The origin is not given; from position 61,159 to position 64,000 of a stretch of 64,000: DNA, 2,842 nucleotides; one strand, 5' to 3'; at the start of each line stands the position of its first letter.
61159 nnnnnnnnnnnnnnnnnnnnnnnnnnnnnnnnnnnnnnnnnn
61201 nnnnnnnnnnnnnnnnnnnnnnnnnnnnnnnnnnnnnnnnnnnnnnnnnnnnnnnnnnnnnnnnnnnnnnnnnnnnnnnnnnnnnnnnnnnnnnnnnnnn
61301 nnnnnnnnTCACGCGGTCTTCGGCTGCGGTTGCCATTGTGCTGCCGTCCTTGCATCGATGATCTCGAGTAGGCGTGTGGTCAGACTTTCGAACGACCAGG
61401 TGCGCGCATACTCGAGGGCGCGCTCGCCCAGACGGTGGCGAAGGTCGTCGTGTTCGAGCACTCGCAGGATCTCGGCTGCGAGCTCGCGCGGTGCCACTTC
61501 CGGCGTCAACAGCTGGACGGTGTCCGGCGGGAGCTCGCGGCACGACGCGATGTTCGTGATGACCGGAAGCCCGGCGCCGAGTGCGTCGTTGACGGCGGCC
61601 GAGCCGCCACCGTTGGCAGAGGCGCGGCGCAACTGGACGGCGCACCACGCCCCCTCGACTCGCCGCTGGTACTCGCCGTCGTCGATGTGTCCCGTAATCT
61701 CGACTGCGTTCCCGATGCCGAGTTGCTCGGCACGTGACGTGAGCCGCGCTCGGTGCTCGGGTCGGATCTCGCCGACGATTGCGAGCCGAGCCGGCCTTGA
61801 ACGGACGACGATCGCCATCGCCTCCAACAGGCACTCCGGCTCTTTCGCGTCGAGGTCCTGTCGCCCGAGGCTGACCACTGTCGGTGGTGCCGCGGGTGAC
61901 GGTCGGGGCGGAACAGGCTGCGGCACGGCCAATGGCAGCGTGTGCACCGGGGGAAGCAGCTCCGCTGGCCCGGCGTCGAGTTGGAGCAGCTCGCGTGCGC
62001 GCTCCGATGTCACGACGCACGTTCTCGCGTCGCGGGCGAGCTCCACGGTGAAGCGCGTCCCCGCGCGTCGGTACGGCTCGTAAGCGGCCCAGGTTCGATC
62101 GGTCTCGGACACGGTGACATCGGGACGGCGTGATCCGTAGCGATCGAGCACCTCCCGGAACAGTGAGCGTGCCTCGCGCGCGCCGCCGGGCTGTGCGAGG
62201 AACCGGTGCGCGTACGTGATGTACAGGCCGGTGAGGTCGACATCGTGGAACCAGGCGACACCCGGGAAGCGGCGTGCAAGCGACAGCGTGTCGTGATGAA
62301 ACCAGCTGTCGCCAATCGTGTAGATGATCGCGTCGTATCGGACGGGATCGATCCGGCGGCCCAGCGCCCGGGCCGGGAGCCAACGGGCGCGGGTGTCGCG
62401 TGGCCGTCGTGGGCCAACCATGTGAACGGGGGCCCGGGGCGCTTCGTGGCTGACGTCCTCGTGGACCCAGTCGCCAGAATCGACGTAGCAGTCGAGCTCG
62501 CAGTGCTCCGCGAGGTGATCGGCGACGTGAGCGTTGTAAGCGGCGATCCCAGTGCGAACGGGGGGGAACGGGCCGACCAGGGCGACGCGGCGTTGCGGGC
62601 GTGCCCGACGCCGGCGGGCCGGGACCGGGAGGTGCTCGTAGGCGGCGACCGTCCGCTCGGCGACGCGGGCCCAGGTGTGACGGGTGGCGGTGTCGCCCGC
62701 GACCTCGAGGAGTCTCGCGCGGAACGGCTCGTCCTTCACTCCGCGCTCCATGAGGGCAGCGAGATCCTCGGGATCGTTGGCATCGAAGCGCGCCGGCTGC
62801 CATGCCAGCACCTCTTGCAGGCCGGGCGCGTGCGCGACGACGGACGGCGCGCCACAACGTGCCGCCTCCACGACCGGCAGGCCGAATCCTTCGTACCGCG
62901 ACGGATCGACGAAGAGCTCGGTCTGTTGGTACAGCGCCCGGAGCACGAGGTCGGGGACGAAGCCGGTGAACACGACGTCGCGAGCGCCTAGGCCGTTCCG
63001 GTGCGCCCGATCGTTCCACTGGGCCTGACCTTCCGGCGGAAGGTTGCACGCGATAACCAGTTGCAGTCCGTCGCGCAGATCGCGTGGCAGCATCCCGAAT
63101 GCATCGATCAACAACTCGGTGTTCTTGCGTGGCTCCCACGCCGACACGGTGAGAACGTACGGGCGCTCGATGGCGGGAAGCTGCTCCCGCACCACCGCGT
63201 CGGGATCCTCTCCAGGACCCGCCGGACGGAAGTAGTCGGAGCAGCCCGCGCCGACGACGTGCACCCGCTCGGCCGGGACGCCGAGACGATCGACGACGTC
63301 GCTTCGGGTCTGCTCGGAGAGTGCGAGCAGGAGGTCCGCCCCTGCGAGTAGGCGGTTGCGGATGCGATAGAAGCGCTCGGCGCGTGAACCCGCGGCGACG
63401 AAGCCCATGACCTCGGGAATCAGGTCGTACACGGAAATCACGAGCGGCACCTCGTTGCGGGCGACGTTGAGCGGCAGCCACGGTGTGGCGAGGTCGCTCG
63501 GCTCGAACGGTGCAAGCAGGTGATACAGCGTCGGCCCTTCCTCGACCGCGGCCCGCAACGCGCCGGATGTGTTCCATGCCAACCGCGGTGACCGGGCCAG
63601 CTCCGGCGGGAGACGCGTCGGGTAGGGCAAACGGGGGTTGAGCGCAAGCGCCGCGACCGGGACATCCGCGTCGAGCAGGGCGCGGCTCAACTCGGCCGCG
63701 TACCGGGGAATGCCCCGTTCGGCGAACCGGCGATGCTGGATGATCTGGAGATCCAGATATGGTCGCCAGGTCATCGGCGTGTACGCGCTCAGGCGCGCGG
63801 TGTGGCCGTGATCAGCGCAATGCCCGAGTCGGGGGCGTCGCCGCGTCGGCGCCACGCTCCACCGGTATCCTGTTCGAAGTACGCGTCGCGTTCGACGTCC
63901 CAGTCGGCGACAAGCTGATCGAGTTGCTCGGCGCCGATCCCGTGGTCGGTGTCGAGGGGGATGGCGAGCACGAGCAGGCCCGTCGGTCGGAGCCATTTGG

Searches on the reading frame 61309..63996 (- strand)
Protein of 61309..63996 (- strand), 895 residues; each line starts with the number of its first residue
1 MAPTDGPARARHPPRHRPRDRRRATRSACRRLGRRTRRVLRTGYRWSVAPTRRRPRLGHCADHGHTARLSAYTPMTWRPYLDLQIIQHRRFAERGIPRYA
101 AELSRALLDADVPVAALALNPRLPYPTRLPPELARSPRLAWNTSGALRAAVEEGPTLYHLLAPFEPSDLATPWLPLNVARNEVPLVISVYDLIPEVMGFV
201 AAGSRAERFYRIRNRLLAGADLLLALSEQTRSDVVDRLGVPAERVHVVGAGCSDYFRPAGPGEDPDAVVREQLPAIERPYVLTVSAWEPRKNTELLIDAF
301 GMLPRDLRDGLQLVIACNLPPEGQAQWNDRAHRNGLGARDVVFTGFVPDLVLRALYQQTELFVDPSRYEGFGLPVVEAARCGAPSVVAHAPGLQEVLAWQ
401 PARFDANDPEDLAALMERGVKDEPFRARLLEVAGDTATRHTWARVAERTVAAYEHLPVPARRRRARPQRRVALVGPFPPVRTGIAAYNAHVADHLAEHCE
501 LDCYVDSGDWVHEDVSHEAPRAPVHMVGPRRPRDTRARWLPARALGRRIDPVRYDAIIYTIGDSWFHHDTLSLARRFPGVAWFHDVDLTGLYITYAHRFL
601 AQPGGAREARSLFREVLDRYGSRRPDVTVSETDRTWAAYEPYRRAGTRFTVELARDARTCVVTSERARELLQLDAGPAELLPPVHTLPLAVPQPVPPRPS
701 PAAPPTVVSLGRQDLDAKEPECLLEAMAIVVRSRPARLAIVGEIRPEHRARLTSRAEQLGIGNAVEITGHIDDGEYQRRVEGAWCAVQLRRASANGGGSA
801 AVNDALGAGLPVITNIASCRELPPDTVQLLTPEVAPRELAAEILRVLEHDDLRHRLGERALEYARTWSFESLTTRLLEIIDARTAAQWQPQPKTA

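Call 13: search_protein_families(library=pfam, proteins=[window:61309-63996:-], max_evalue=0.0001)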
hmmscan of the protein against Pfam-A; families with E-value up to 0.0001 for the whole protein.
window:61309-63996:- (895 aa): 5 families
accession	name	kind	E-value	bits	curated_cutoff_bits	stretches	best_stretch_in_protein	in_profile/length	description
PF00534.26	Glycos_transf_1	-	2.9e-40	138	26.4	2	277-429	14-165/172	Glycosyl transferases group 1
PF13692.12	Glyco_trans_1_4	-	2.4e-35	122.3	27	2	279-418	2-138/142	Glycosyl transferases group 1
PF20706.3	GT4-conflict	-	2.2e-17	63.5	26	1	202-435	129-357/385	Family 4 Glycosyltransferase in conflict systems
PF13524.12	Glyco_trans_1_2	-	1.8e-13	51.1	25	1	309-449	13-142/144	Glycosyl transferase-like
PF13439.12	Glyco_transf_4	-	6.9e-13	49.4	28.5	1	95-250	3-164/170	Glycosyltransferase Family 4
